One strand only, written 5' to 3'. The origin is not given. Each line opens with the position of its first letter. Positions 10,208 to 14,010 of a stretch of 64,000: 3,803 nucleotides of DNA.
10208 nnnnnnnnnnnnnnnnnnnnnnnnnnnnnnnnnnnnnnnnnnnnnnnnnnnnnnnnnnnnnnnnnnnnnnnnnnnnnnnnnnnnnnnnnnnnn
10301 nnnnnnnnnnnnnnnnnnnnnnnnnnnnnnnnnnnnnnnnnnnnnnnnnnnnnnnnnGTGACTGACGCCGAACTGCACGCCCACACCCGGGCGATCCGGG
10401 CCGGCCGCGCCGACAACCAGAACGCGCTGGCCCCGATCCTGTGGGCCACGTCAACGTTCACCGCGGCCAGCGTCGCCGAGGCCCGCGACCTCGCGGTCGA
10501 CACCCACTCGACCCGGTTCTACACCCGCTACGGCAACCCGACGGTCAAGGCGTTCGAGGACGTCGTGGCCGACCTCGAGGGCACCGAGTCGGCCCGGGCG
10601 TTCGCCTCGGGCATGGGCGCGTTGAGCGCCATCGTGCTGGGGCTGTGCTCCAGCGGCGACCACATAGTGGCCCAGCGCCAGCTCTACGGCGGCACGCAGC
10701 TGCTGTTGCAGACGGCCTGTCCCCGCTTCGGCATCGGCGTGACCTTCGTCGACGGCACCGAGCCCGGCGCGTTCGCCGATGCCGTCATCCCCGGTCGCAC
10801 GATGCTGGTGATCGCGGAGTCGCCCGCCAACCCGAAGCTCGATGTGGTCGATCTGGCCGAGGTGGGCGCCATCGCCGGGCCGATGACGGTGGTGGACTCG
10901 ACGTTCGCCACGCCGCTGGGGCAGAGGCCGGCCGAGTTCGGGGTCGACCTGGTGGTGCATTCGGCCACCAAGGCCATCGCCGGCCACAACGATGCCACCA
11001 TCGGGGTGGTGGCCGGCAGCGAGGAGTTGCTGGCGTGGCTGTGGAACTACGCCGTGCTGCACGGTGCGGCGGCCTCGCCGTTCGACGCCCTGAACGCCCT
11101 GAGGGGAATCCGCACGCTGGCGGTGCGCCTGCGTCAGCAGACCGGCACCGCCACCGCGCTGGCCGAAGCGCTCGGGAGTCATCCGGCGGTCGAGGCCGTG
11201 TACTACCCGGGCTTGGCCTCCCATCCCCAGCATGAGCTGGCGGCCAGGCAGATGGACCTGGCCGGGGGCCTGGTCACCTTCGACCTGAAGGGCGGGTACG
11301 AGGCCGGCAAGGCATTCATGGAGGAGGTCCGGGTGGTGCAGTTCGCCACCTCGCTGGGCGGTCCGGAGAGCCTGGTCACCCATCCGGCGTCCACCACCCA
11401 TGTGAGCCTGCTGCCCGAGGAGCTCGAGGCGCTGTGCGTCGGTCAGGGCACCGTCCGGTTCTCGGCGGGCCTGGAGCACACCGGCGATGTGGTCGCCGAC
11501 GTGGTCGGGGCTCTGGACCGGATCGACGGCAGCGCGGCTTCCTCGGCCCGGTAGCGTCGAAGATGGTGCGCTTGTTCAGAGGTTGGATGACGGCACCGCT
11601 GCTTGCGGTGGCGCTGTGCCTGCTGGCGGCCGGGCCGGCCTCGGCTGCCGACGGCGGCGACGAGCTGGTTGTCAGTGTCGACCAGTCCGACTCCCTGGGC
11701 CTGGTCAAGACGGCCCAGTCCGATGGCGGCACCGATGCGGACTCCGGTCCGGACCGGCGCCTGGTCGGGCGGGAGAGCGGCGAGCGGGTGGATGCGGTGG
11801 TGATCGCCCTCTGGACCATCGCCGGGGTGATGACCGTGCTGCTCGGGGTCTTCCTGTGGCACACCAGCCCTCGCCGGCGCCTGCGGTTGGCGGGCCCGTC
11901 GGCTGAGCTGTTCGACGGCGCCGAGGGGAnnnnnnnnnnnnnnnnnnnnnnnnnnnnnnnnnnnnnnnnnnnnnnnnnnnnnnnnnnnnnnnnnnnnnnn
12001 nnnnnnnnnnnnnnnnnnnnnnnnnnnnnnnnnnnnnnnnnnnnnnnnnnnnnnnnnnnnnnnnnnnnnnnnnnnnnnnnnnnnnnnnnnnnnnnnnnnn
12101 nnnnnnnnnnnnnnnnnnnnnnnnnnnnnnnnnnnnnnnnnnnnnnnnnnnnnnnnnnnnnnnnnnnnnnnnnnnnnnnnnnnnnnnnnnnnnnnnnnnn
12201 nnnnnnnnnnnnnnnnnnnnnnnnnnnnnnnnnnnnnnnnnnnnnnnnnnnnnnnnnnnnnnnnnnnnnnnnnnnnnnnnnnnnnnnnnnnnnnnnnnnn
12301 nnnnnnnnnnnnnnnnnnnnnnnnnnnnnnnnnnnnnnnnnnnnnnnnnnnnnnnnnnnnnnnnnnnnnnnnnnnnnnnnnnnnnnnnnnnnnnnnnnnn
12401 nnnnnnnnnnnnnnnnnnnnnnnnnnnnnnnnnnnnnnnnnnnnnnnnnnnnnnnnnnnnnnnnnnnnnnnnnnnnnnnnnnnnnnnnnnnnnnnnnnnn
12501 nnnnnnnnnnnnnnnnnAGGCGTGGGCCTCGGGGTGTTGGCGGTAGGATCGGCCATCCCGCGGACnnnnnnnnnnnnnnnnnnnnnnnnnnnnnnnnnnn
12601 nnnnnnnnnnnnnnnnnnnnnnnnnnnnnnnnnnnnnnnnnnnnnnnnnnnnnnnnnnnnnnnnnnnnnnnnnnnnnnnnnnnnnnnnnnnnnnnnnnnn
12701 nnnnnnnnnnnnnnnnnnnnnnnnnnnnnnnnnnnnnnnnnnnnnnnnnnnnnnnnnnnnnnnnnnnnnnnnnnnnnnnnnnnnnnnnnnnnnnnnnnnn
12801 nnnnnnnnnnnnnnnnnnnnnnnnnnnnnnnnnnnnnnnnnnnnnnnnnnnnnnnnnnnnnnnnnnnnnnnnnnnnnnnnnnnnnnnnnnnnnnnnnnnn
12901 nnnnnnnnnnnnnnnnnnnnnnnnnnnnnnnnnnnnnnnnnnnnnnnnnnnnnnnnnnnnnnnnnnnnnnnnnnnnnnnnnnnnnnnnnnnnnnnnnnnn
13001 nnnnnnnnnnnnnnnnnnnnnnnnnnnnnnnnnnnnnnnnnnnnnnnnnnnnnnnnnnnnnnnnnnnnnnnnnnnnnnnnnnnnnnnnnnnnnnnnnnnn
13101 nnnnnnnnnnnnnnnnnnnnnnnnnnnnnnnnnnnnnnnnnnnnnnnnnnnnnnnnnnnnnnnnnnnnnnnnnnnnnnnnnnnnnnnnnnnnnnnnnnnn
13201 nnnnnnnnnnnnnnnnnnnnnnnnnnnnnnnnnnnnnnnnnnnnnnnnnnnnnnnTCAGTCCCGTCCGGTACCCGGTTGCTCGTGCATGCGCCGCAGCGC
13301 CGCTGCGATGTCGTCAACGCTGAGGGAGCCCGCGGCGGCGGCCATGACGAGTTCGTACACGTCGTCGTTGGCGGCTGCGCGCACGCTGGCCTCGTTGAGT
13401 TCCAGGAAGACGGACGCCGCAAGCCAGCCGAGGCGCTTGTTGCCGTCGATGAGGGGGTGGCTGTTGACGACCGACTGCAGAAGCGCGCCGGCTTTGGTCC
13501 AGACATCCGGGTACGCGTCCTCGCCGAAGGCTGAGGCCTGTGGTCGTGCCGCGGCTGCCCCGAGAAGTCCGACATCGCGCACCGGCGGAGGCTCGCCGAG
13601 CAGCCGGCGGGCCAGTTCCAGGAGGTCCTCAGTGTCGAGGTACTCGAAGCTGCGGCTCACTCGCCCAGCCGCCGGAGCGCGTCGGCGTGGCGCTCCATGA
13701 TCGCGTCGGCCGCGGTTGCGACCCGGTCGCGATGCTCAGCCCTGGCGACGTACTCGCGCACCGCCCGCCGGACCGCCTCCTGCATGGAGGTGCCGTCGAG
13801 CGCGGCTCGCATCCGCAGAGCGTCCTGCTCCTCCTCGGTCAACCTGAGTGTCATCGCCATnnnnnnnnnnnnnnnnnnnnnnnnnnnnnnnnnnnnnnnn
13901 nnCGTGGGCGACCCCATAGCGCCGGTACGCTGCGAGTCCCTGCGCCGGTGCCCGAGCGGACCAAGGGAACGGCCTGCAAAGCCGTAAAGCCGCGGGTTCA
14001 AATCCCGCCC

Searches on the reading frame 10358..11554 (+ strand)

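Call 16: search_protein_families(library=pfam, proteins=[window:10358-11554:+], max_evalue=0.01)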
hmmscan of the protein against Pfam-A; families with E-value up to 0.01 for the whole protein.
window:10358-11554:+ (398 aa): 2 families
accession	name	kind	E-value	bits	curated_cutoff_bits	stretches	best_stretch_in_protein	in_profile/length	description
PF01053.26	Cys_Met_Meta_PP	-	5.7e-111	371.2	27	1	10-386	2-380/381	Cys/Met metabolism PLP-dependent enzyme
PF00155.27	Aminotran_1_2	-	0.0078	15.9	19.7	0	34-227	11-240/361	Aminotransferase class I and II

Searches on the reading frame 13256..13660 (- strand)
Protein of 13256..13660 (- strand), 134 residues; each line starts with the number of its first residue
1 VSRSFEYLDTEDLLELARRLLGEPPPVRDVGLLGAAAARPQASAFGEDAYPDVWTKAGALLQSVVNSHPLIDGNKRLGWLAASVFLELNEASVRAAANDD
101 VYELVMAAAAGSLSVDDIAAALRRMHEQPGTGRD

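Call 84: search_protein_families(library=pfam, proteins=[window:13256-13660:-], max_evalue=0.1)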
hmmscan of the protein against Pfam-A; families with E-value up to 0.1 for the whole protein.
window:13256-13660:- (134 aa): 1 family
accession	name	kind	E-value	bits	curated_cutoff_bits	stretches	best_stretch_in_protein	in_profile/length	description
PF02661.23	Fic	-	8.3e-15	55.9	24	1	7-86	1-93/93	Fic/DOC family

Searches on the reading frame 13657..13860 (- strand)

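Call 84: search_protein_families(library=pfam, proteins=[window:13657-13860:-], max_evalue=0.1)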
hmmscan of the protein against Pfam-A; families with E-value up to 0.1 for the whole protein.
window:13657-13860:- (67 aa): 7 families
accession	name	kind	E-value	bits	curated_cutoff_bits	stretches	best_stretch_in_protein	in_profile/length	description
PF19807.5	DUF6290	-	3.8e-05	24.2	27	1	1-37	1-38/72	Family of unknown function (DUF6290)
PF07704.17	PSK_trans_fac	-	5e-05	24.6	28.3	1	16-60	15-61/82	Rv0623-like transcription factor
PF22513.2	FitA-like_RHH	-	7.7e-05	23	27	1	7-36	8-37/39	Antitoxin FitA-like, ribbon-helix-helix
PF21983.2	NikA-like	-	0.00014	22.4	27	1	3-65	7-61/72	Mobilization protein NikA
PF01402.27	RHH_1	-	0.00023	21.4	20.5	1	4-40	3-39/39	Ribbon-helix-helix protein, copG family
PF09957.15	VapB_antitoxin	-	0.013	15.8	23.4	1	26-44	24-42/47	Bacterial antitoxin of type II TA system, VapB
PF18130.6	ATPgrasp_N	-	0.022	15.8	27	1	21-66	34-78/81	ATP-grasp N-terminal domain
